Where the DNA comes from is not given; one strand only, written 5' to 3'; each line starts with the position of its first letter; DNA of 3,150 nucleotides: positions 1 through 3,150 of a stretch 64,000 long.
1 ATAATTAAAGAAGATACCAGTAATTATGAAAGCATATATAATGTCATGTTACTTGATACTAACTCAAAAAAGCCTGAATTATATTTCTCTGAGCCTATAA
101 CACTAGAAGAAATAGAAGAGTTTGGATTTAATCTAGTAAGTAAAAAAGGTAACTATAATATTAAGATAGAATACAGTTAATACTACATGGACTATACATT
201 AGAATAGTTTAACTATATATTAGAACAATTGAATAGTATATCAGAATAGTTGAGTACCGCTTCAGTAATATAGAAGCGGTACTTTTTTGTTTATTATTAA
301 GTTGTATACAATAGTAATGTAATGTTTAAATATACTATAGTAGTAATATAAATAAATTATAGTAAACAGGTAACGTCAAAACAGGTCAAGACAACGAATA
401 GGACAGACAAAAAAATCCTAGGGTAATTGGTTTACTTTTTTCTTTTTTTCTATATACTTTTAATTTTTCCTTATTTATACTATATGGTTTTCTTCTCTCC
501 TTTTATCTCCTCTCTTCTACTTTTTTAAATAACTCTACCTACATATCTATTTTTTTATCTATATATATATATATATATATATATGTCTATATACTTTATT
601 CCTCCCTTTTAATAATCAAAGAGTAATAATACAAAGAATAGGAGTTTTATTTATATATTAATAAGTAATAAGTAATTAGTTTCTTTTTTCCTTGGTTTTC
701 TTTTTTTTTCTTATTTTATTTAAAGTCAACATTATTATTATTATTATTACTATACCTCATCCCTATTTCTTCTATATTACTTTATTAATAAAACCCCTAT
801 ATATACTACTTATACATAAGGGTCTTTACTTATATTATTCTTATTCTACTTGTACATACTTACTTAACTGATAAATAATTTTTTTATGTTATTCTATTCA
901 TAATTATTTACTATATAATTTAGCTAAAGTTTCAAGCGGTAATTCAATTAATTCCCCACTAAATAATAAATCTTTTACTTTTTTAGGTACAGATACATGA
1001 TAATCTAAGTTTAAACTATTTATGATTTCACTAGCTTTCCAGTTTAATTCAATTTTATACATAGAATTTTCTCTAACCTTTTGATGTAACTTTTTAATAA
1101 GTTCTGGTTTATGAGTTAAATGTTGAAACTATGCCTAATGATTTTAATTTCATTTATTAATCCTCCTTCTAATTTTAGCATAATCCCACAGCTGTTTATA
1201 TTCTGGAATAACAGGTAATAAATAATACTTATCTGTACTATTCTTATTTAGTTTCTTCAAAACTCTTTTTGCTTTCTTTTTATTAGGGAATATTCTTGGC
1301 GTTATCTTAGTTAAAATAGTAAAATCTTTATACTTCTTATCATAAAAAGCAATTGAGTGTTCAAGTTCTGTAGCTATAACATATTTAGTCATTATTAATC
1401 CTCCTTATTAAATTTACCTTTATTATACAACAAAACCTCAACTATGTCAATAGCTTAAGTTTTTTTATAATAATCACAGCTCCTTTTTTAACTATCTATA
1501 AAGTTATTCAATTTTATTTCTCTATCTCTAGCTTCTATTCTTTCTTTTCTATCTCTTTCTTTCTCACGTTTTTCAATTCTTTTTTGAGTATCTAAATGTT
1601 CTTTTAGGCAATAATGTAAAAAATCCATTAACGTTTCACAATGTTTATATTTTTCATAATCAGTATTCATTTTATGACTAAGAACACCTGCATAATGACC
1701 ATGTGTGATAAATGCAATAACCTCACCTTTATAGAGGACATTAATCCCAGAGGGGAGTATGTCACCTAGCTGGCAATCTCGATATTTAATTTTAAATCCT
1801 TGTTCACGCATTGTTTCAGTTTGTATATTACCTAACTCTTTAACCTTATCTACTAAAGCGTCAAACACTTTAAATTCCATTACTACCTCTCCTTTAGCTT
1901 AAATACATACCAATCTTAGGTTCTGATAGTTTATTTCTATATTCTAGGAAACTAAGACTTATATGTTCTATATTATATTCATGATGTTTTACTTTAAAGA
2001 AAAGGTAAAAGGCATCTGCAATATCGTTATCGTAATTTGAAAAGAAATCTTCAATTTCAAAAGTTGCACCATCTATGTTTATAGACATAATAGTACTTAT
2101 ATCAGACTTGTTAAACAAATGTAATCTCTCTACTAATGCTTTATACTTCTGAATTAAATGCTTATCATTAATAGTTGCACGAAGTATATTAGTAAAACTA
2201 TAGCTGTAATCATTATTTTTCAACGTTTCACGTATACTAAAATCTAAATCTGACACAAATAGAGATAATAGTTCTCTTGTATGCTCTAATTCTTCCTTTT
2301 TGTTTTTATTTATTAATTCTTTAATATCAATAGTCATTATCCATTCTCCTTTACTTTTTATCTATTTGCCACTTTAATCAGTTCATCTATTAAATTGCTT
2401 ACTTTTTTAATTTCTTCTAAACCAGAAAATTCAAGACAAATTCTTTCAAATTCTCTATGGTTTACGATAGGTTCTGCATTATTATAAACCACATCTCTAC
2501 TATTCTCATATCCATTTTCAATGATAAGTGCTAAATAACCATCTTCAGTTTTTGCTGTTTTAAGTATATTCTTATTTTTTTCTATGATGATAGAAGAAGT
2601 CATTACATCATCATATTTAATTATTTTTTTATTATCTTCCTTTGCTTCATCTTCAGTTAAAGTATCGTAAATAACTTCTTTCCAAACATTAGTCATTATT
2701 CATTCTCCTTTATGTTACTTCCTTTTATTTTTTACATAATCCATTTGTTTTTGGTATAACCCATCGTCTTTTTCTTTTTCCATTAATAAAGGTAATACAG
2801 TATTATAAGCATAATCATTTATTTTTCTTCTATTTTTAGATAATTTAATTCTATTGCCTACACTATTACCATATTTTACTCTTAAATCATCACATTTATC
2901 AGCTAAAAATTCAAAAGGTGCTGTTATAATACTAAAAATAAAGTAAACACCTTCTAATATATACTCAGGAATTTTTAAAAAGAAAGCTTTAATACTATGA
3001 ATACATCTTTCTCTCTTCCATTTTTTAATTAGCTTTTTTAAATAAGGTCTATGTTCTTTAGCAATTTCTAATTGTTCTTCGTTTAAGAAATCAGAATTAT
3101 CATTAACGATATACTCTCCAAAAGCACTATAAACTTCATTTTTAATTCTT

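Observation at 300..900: About 600-bp non-coding tract with extreme strand asymmetry, microsatellites and iteron-like repeats at the point where transcription converges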

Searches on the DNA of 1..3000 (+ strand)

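Call 4: search_dna_similar(query=window:1-3000:+, collection=phages, mode=near, max_rows=30)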
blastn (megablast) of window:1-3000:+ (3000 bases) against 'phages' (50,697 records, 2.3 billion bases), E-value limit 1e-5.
Records with a match: 20; places in all: 36; records where one place covers at least 80% of the query: 0.
Best place of each record, by identity: 95-99% 5; 90-95% 10; 80-90% 5.
By first word of the organism name: Staphylococcus 20.
By host as written in the record: Staphylococcus sp. 6; Staphylococcus epidermidis 4; Staphylococcus epidermidis F12 2; Staphylococcus epidermidis 9142 2; Staphylococcus epidermidis COB-Sec1 2; Staphylococcus epidermidis COB-Sec2 1; Mammaliicoccus vitulinus C6867 1; Staphylococcus epidermidis NCC 100655 1; and 1 more.
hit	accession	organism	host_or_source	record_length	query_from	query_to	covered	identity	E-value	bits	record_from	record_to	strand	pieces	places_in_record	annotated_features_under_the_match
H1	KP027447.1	Staphylococcus phage vB_SepM_ phiIPLA-C1C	Staphylococcus sp.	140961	1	3000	79%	93.7%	0e+0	3949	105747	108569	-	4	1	hypothetical protein (x5)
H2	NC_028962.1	Staphylococcus phage vB_SepM_ phiIPLA-C1C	Staphylococcus sp.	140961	1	3000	79%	93.7%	0e+0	3949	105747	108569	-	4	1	hypothetical protein (x5)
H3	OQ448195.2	Staphylococcus phage 110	Staphylococcus epidermidis COB-Sec2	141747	1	3000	77%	95.2%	0e+0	3671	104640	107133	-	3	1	hypothetical protein (x5)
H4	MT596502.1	Staphylococcus phage vB_SepM_BE05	Staphylococcus epidermidis F12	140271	1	3000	76%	93.6%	0e+0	3411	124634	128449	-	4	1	hypothetical protein (x8)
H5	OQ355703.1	Staphylococcus phage vB_SepM_BE25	Staphylococcus epidermidis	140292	1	3000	71%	97.6%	0e+0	3633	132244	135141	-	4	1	hypothetical protein (x8)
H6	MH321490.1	Staphylococcus phage Quidividi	Staphylococcus epidermidis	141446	1136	3000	62%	95.2%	0e+0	2918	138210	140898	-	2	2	hypothetical protein (x8) | ribosome_binding_site (x7)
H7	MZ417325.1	Staphylococcus phage PG-2021_23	Mammaliicoccus vitulinus C6867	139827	1389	3000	41%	98.2%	0e+0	2149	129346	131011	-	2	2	record has no annotation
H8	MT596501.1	Staphylococcus phage vB_SepM_BE04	Staphylococcus epidermidis F12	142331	1389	3000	41%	97.7%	0e+0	2116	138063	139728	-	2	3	hypothetical protein (x5)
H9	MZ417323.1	Staphylococcus phage PG-2021_1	Staphylococcus epidermidis NCC 100655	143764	1389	3000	41%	92.8%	0e+0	1788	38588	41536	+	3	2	record has no annotation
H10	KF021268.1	Staphylococcus phage phiIBB-SEP1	Staphylococcus epidermidis 9142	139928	1389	3000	29%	92.7%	0e+0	1263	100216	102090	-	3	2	putative membrane protein | hypothetical protein (x4) | terminator | promoter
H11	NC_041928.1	Staphylococcus phage phiIBB-SEP1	Staphylococcus epidermidis 9142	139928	1389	3000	29%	92.7%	0e+0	1263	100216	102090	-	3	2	membrane protein | hypothetical protein (x4) | terminator | promoter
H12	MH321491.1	Staphylococcus phage Twillingate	Staphylococcus epidermidis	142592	1389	3000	29%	92.6%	0e+0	1258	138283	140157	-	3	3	membrane protein | hypothetical protein (x4) | terminator | ribosome_binding_site (x4)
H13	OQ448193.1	Staphylococcus phage 80A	Staphylococcus epidermidis COB-Sec1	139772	2373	3000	21%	90.3%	0e+0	822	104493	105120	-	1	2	hypothetical protein (x2)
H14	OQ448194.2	Staphylococcus phage 80B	Staphylococcus epidermidis COB-Sec1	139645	2373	3000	21%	90.3%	0e+0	822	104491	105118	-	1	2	hypothetical protein (x2)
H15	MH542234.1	Staphylococcus phage Terranova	Staphylococcus epidermidis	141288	1389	2350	19%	94.5%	0e+0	894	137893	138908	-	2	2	hypothetical protein (x3) | YopX-like protein | ribosome_binding_site (x3)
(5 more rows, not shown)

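Call 7: search_dna_similar(query=window:150-1150:+, collection=phages, mode=distant, max_rows=40)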
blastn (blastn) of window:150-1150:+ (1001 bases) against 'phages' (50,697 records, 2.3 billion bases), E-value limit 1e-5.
Records with a match: 20; places in all: 24; records where one place covers at least 80% of the query: 0.
Best place of each record, by identity: 95-99% 2; 90-95% 4; 80-90% 9; 60-80% 5.
By first word of the organism name: Staphylococcus 20.
By host as written in the record: Staphylococcus sp. 6; Staphylococcus epidermidis 4; Staphylococcus epidermidis 9142 2; Staphylococcus epidermidis F12 2; Staphylococcus epidermidis COB-Sec1 2; Staphylococcus epidermidis COB-Sec2 1; Mammaliicoccus vitulinus C6867 1; Staphylococcus epidermidis NCC 100655 1; and 1 more.
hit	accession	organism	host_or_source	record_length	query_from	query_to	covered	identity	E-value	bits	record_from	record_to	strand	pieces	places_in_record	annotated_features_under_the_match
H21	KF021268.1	Staphylococcus phage phiIBB-SEP1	Staphylococcus epidermidis 9142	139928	1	701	70%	83.5%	0e+0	810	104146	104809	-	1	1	terminator | hypothetical protein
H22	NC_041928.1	Staphylococcus phage phiIBB-SEP1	Staphylococcus epidermidis 9142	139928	1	701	70%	83.5%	0e+0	810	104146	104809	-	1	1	terminator | hypothetical protein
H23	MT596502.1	Staphylococcus phage vB_SepM_BE05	Staphylococcus epidermidis F12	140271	1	693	69%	80.0%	7e-180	636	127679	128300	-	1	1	hypothetical protein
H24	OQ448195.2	Staphylococcus phage 110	Staphylococcus epidermidis COB-Sec2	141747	1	693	69%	80.0%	0e+0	651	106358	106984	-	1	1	hypothetical protein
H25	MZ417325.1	Staphylococcus phage PG-2021_23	Mammaliicoccus vitulinus C6867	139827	1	701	70%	76.0%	2e-148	532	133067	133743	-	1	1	record has no annotation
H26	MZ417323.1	Staphylococcus phage PG-2021_1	Staphylococcus epidermidis NCC 100655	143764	1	701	70%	75.8%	4e-145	520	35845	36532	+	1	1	record has no annotation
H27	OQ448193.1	Staphylococcus phage 80A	Staphylococcus epidermidis COB-Sec1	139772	1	701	70%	75.3%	2e-143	515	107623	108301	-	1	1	hypothetical protein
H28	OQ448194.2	Staphylococcus phage 80B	Staphylococcus epidermidis COB-Sec1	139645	1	701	70%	75.3%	2e-143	515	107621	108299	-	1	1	hypothetical protein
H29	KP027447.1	Staphylococcus phage vB_SepM_ phiIPLA-C1C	Staphylococcus sp.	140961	1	566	57%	85.6%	0e+0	654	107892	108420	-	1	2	hypothetical protein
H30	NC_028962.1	Staphylococcus phage vB_SepM_ phiIPLA-C1C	Staphylococcus sp.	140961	1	566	57%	85.6%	0e+0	654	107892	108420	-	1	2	hypothetical protein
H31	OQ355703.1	Staphylococcus phage vB_SepM_BE25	Staphylococcus epidermidis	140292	1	279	28%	96.8%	1e-126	460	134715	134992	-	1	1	hypothetical protein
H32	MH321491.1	Staphylococcus phage Twillingate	Staphylococcus epidermidis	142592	397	701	30%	86.9%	1e-100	372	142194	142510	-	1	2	none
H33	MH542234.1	Staphylococcus phage Terranova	Staphylococcus epidermidis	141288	1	271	27%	97.8%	1e-127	462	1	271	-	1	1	hypothetical protein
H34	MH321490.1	Staphylococcus phage Quidividi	Staphylococcus epidermidis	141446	1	271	27%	93.8%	4e-113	414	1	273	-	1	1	hypothetical protein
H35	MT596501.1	Staphylococcus phage vB_SepM_BE04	Staphylococcus epidermidis F12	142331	51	332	28%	89.6%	2e-104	386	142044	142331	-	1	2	none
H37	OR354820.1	Staphylococcus phage Alsa_1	Staphylococcus sp.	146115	756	962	21%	91.8%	8e-78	297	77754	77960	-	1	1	hypothetical protein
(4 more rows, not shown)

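Call 8: get_annotated_region(hit=H6, flank=4000)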
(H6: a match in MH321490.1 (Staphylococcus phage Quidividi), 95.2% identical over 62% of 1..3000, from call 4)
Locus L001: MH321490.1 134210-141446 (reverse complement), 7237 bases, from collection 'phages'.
description: Staphylococcus phage Quidividi, complete genome.
organism: Staphylococcus phage Quidividi (NCBI taxid 2234036)
taxonomy: Viruses; Duplodnaviria; Heunggongvirae; Uroviricota; Caudoviricetes; Herelleviridae; Twortvirinae; Sepunavirus
host: Staphylococcus epidermidis; source: wastewater treatment plant; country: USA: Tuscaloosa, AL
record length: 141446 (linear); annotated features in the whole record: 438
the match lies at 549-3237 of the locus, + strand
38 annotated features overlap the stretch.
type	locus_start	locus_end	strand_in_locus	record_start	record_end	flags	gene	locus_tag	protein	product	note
CDS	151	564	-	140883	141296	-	-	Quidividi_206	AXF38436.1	hypothetical protein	-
CDS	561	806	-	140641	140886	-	-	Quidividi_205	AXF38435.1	hypothetical protein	-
regulatory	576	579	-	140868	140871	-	-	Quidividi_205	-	ribosome_binding_site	Quidividi_206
regulatory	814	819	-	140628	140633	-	-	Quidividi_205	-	ribosome_binding_site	Quidividi_205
CDS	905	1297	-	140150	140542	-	-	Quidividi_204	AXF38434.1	hypothetical protein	-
regulatory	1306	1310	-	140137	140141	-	-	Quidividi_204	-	ribosome_binding_site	Quidividi_204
CDS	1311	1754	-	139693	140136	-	-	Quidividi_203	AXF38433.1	hypothetical protein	-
regulatory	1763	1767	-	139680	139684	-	-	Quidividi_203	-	ribosome_binding_site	Quidividi_203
CDS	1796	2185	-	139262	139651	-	-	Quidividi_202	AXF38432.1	hypothetical protein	-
regulatory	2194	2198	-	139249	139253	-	-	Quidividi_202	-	ribosome_binding_site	Quidividi_202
CDS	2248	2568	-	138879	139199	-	-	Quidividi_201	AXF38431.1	hypothetical protein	-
CDS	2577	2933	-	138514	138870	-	-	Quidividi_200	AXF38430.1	hypothetical protein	-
regulatory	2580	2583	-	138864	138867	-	-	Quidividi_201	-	ribosome_binding_site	Quidividi_201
regulatory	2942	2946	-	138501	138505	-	-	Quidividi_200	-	ribosome_binding_site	Quidividi_200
CDS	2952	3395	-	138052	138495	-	-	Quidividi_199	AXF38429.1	hypothetical protein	-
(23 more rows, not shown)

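Call 9: get_annotated_region(hit=H1, flank=4000)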
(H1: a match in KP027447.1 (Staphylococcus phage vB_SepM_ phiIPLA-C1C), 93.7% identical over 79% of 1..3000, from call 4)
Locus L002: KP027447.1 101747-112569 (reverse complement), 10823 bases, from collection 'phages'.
description: Staphylococcus phage phiIPLA-C1C, complete genome.
organism: Staphylococcus phage vB_SepM_ phiIPLA-C1C (NCBI taxid 1572704)
taxonomy: Viruses; Duplodnaviria; Heunggongvirae; Uroviricota; Caudoviricetes; Herelleviridae; Twortvirinae; Sepunavirus; Sepunavirus IPLAC1C
host: Staphylococcus sp.; source: -; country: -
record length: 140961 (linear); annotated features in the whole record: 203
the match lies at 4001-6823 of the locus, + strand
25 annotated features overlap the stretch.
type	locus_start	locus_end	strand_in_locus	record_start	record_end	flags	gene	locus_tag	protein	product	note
CDS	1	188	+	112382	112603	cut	-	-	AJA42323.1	hypothetical protein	-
CDS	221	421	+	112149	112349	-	-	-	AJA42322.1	hypothetical protein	-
CDS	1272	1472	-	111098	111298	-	-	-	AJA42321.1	hypothetical protein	-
CDS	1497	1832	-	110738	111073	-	-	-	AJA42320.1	hypothetical protein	-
CDS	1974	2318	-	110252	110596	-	-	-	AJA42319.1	hypothetical protein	-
CDS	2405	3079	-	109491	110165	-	-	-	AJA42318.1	pentapeptide repeat protein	-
CDS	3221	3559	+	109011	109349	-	-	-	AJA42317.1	hypothetical protein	-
CDS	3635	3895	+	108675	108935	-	-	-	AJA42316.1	hypothetical protein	-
CDS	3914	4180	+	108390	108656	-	-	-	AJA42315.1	hypothetical protein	-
CDS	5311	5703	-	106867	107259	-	-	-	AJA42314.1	hypothetical protein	-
CDS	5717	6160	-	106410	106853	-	-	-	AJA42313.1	hypothetical protein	-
CDS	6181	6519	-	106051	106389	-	-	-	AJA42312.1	hypothetical protein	-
CDS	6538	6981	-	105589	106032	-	-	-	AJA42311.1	hypothetical protein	-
CDS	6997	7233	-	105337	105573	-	-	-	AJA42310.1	hypothetical protein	-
CDS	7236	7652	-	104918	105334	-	-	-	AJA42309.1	hypothetical protein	-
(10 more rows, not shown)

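Call 19: get_annotated_region(hit=H21, flank=3000)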
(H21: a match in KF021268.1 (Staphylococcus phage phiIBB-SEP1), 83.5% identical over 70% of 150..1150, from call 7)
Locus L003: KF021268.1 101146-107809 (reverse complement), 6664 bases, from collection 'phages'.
description: Staphylococcus phage phiIBB-SEP1, complete genome.
organism: Staphylococcus phage phiIBB-SEP1 (NCBI taxid 1340769)
taxonomy: Viruses; Duplodnaviria; Heunggongvirae; Uroviricota; Caudoviricetes; Herelleviridae; Twortvirinae; Sepunavirus; Sepunavirus SEP1
host: Staphylococcus epidermidis 9142; source: waste water treatment plant - raw sewage; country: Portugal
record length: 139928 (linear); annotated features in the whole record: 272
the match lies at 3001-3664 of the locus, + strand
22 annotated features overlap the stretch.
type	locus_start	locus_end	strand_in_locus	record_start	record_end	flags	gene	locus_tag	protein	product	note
CDS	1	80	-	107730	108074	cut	-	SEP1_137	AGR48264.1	hypothetical protein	-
regulatory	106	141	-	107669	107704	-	-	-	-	promoter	discovered using MEME 4.9.0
CDS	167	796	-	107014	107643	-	-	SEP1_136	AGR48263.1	pentapeptide repeat protein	-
regulatory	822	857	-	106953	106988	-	-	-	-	promoter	discovered using MEME 4.9.0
regulatory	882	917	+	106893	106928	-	-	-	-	promoter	discovered using MEME 4.9.0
CDS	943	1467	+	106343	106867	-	-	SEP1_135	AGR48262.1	hypothetical protein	-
CDS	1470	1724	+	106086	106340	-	-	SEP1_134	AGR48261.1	hypothetical protein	-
regulatory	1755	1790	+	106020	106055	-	-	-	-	promoter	discovered using MEME 4.9.0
CDS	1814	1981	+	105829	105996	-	-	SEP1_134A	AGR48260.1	hypothetical protein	-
regulatory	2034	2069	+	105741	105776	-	-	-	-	promoter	discovered using MEME 4.9.0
CDS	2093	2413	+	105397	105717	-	-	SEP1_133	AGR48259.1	hypothetical protein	-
regulatory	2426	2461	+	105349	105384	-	-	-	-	promoter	discovered using MEME 4.9.0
CDS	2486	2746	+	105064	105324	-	-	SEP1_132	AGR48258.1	hypothetical protein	-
CDS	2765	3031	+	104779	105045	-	-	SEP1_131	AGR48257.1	hypothetical protein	-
regulatory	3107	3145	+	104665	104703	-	-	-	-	terminator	rho-independent terminator; discovered using ARNold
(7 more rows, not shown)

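Call 45: get_annotated_region(hit=H23, flank=900)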
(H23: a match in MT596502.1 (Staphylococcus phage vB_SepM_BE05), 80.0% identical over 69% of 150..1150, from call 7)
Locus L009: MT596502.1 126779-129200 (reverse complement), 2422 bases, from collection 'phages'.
description: Staphylococcus virus BESEP5, complete genome.
organism: Staphylococcus phage vB_SepM_BE05 (NCBI taxid 2750277)
taxonomy: Viruses; Duplodnaviria; Heunggongvirae; Uroviricota; Caudoviricetes; Herelleviridae; Twortvirinae; Sepunavirus
host: Staphylococcus epidermidis F12; source: -; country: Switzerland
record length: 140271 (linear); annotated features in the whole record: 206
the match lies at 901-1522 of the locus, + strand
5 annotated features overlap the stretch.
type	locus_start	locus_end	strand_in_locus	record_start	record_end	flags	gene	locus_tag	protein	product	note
CDS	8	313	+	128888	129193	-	-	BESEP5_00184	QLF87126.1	hypothetical protein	-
CDS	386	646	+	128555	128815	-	-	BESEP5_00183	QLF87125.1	hypothetical protein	-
CDS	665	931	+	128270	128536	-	-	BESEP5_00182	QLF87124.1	hypothetical protein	-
CDS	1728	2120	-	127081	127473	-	-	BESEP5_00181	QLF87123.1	hypothetical protein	-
CDS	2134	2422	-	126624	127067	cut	-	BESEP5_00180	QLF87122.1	hypothetical protein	-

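Call 46: get_annotated_region(hit=H24, flank=900)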
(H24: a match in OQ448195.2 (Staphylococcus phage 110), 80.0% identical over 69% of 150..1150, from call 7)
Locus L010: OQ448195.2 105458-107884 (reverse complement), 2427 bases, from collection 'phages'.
description: Staphylococcus phage 110, complete genome.
organism: Staphylococcus phage 110 (NCBI taxid 3038194)
taxonomy: Viruses; Duplodnaviria; Heunggongvirae; Uroviricota; Caudoviricetes; Herelleviridae; Twortvirinae; Sepunavirus
host: Staphylococcus epidermidis COB-Sec2; source: -; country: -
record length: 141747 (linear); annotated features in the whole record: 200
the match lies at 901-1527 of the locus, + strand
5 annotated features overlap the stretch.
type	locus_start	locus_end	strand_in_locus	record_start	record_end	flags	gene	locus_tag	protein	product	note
CDS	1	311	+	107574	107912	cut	-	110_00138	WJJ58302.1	hypothetical protein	-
CDS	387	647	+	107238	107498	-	-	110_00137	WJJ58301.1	hypothetical protein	-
CDS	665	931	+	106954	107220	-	-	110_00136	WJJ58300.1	hypothetical protein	-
CDS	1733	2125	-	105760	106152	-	-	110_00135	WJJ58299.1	hypothetical protein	-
CDS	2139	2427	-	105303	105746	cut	-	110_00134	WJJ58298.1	hypothetical protein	-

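Call 47: get_annotated_region(hit=H25, flank=900)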
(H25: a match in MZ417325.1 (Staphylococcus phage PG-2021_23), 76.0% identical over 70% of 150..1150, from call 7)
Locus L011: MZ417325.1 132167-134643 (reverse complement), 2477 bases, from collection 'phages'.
description: UNVERIFIED: Staphylococcus phage PG-2021_23, complete genome.
organism: Staphylococcus phage PG-2021_23 (NCBI taxid 2815620)
taxonomy: Viruses; Duplodnaviria; Heunggongvirae; Uroviricota; Caudoviricetes; Herelleviridae; Twortvirinae; Sepunavirus
host: Mammaliicoccus vitulinus C6867; source: WWTP; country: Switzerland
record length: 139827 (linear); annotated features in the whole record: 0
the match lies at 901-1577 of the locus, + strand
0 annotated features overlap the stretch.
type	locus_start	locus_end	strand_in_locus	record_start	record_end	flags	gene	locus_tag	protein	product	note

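Call 48: get_annotated_region(hit=H26, flank=900)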
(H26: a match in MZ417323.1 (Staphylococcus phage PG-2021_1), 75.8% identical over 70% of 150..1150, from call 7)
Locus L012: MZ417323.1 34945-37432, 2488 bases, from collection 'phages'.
description: UNVERIFIED: Staphylococcus phage PG-2021_1, complete genome.
organism: Staphylococcus phage PG-2021_1 (NCBI taxid 2815605)
taxonomy: Viruses; Duplodnaviria; Heunggongvirae; Uroviricota; Caudoviricetes; Herelleviridae; Twortvirinae; Sepunavirus
host: Staphylococcus epidermidis NCC 100655; source: WWTP; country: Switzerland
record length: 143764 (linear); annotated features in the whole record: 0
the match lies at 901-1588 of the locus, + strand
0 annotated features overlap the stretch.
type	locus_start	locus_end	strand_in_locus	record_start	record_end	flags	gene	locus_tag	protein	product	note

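Call 49: get_annotated_region(hit=H27, flank=900)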
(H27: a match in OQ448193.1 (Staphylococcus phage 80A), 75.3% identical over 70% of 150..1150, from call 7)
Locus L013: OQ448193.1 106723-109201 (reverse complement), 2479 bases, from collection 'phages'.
description: Staphylococcus phage 80A, complete genome.
organism: Staphylococcus phage 80A (NCBI taxid 3038195)
taxonomy: Viruses; Duplodnaviria; Heunggongvirae; Uroviricota; Caudoviricetes; Herelleviridae; Twortvirinae; Sepunavirus
host: Staphylococcus epidermidis COB-Sec1; source: -; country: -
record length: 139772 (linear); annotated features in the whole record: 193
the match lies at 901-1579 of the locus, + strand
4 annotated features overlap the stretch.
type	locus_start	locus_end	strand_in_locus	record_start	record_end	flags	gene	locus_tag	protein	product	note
CDS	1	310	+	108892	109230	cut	-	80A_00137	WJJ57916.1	hypothetical protein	phrog_9163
CDS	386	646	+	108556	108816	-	-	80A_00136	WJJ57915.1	hypothetical protein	phrog_9237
CDS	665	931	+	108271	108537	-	-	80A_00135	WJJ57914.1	hypothetical protein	phrog_9237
CDS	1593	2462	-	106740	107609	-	-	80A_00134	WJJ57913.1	hypothetical protein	phrog_4538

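Call 50: get_annotated_region(hit=H31, flank=1500)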
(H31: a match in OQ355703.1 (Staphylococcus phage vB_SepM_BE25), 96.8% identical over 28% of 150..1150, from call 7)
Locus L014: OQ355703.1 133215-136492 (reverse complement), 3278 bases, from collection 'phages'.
description: Staphylococcus phage vB_SepM_BE25, complete genome.
organism: Staphylococcus phage vB_SepM_BE25 (NCBI taxid 3028900)
taxonomy: Viruses; Duplodnaviria; Heunggongvirae; Uroviricota; Caudoviricetes; Herelleviridae; Twortvirinae; Sepunavirus
host: Staphylococcus epidermidis; source: Human skin; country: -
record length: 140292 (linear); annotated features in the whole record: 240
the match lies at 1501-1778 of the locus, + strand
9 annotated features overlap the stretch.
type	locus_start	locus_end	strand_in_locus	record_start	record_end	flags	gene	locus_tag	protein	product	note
CDS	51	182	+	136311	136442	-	-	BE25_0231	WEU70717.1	hypothetical protein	-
CDS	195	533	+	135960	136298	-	-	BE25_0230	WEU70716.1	hypothetical protein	-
CDS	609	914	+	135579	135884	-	-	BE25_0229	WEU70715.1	hypothetical protein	-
CDS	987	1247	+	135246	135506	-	-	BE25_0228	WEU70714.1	hypothetical protein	-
CDS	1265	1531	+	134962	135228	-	-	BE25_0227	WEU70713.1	hypothetical protein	-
CDS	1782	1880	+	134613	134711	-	-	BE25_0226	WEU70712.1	hypothetical protein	-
CDS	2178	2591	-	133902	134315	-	-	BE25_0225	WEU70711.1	hypothetical protein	-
CDS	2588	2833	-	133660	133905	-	-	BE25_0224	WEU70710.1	hypothetical protein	-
CDS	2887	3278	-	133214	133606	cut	-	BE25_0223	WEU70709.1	hypothetical protein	-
